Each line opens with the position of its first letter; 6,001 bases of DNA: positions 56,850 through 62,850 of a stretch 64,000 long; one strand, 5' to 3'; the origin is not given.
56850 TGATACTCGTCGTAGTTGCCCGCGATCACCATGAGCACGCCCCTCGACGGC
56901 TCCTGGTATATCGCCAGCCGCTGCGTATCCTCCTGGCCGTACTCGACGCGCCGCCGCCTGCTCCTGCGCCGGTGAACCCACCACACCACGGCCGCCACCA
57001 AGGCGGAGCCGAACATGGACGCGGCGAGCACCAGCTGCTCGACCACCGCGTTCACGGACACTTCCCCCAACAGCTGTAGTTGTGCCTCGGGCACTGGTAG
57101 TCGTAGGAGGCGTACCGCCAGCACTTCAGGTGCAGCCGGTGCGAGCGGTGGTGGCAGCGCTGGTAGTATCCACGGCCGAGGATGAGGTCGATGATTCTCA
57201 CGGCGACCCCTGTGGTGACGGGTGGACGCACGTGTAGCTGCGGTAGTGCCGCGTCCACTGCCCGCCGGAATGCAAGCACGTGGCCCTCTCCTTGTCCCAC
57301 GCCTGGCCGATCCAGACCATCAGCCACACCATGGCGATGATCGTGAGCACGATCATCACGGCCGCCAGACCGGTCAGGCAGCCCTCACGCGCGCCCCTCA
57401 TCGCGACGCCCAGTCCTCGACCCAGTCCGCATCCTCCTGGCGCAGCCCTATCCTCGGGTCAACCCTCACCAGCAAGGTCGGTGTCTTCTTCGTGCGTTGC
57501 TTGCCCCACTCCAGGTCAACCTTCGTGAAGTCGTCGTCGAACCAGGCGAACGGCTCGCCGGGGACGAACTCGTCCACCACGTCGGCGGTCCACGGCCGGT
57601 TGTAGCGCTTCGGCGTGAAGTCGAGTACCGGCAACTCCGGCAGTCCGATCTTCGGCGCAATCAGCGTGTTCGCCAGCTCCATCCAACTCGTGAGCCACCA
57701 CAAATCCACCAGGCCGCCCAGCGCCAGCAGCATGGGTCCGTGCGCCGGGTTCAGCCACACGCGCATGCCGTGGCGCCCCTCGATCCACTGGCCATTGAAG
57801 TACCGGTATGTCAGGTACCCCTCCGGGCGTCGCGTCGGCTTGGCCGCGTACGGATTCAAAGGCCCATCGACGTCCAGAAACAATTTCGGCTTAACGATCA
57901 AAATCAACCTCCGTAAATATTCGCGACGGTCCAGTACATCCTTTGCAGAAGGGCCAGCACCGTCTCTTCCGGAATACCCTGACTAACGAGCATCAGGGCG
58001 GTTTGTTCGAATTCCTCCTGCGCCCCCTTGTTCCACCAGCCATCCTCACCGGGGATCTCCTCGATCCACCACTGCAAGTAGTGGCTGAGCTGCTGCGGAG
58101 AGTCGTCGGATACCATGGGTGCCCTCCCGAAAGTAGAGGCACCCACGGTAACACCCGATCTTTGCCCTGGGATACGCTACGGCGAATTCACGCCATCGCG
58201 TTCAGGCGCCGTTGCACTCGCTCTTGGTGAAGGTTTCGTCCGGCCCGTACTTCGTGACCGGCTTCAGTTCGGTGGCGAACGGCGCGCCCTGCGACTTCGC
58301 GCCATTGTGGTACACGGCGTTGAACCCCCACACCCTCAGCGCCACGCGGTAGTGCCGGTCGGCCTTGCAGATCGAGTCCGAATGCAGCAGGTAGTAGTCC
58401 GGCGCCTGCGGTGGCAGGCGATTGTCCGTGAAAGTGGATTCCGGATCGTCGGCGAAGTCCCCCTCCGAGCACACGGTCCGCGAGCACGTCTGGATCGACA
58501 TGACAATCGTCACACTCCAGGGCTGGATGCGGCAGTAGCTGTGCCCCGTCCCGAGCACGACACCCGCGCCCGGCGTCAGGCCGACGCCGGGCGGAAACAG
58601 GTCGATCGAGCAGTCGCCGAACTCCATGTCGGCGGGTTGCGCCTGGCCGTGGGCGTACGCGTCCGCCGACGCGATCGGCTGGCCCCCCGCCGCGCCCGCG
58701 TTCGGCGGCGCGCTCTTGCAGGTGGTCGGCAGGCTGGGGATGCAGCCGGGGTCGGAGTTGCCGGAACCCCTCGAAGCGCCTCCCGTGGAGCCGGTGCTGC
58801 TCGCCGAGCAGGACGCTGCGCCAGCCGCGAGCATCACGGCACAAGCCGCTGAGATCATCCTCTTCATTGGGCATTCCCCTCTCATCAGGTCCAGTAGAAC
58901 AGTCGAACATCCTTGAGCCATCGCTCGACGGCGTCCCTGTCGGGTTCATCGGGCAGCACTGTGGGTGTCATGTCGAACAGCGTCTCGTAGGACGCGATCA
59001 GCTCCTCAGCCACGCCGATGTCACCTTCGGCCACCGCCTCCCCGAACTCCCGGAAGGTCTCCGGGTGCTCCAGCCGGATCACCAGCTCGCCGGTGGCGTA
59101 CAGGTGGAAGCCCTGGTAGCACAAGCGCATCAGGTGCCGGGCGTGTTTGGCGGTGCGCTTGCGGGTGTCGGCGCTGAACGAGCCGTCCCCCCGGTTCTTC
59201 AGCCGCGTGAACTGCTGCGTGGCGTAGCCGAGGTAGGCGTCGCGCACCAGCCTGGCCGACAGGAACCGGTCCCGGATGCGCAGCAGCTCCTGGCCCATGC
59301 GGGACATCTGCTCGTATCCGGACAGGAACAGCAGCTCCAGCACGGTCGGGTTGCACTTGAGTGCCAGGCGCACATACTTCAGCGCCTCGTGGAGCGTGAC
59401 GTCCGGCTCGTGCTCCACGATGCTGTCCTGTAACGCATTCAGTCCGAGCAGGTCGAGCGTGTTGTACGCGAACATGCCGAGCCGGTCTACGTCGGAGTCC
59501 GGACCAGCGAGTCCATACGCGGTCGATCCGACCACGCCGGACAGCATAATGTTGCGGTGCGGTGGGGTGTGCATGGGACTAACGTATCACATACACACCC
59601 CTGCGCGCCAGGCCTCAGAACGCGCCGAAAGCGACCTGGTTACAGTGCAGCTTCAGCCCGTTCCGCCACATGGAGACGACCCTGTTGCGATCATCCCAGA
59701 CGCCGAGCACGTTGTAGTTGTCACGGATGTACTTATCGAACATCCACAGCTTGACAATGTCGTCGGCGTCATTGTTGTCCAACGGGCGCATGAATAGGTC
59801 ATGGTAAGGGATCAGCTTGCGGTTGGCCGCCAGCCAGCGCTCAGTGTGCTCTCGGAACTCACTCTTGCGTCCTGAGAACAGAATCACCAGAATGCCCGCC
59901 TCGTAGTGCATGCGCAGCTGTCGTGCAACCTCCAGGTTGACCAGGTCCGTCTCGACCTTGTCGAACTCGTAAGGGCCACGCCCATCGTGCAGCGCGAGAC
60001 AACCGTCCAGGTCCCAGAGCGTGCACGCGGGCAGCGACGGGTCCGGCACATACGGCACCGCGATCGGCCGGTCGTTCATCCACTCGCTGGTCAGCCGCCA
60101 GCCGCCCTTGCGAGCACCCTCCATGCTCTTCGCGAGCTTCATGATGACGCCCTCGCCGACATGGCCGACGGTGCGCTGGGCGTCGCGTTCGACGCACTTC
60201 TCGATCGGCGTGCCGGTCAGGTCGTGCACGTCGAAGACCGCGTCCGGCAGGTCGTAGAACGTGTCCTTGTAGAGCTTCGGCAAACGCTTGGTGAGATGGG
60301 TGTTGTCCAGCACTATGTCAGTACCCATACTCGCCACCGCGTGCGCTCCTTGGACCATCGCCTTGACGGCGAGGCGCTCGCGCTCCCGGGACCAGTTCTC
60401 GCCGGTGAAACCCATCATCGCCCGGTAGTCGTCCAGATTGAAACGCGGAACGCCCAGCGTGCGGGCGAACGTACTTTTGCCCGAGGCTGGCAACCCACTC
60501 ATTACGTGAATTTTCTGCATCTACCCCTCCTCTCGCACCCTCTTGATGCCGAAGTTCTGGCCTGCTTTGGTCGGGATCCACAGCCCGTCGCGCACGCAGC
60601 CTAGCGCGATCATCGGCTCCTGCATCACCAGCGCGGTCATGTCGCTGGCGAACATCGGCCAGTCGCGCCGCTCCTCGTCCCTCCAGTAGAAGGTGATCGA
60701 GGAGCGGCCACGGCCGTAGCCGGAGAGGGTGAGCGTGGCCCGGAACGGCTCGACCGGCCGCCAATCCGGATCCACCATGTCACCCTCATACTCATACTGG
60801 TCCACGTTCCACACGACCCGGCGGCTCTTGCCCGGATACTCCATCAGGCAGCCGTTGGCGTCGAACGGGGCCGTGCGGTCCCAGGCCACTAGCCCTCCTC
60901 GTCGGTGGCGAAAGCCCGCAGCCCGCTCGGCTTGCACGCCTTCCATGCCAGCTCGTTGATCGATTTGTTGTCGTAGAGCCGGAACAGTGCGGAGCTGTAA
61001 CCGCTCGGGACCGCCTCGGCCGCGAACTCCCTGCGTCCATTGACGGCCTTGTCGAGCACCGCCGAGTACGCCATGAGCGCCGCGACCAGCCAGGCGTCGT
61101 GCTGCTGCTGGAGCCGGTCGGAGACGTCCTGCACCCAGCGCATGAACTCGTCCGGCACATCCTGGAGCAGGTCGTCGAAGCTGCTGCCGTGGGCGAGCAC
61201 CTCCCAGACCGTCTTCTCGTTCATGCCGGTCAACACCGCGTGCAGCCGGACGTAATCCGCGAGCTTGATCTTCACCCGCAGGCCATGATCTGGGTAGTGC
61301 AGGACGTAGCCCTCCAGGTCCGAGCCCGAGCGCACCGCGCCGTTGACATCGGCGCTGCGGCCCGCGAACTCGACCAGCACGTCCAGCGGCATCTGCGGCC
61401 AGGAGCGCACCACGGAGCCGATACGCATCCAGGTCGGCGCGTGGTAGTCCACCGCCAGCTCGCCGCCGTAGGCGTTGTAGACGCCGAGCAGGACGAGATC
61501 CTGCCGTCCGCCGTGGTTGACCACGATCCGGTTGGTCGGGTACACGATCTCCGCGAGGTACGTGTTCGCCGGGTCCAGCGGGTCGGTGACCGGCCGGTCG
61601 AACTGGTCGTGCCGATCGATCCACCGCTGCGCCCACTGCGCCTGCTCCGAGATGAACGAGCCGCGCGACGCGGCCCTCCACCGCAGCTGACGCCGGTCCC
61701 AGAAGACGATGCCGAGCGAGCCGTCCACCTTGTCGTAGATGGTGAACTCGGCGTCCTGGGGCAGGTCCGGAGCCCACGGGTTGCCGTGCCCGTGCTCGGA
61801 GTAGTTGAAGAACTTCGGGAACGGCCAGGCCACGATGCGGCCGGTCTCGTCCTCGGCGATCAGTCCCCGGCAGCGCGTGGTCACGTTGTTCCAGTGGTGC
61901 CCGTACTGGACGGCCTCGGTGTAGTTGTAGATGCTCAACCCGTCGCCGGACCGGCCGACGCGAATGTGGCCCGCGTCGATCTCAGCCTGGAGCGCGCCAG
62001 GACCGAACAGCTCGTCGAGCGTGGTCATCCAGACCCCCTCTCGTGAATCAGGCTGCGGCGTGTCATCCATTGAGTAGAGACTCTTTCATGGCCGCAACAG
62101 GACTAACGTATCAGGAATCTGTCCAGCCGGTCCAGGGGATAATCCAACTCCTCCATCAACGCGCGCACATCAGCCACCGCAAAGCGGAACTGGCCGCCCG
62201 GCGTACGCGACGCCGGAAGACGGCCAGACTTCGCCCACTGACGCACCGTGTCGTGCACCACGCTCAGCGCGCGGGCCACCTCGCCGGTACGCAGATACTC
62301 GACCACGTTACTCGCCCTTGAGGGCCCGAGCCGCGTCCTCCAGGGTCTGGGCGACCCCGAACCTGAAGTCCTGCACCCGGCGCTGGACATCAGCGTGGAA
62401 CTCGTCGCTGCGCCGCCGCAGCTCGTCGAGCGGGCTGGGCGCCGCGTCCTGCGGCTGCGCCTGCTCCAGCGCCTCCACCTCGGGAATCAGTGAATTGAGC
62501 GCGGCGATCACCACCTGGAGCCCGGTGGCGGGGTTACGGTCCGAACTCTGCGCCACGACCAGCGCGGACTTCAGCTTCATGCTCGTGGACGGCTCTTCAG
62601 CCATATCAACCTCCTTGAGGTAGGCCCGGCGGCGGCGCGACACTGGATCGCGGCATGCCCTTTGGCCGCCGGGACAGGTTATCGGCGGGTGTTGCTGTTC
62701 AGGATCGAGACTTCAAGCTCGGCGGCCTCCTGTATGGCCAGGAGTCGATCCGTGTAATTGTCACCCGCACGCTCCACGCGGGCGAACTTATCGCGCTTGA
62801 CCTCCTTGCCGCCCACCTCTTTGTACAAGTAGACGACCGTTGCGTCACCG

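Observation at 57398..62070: RNA-repair cassette (RNA ligase, polynucleotide kinase-phosphatase, nucleotidyltransferase, HAD phosphatase) in a tRNA-rich phage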

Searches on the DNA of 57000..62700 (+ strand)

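Call 5: search_dna_similar(query=window:57000-62700:+, collection=phages, mode=near, max_rows=25)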
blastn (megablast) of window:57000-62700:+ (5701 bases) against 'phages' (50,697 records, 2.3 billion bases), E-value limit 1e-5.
No match.
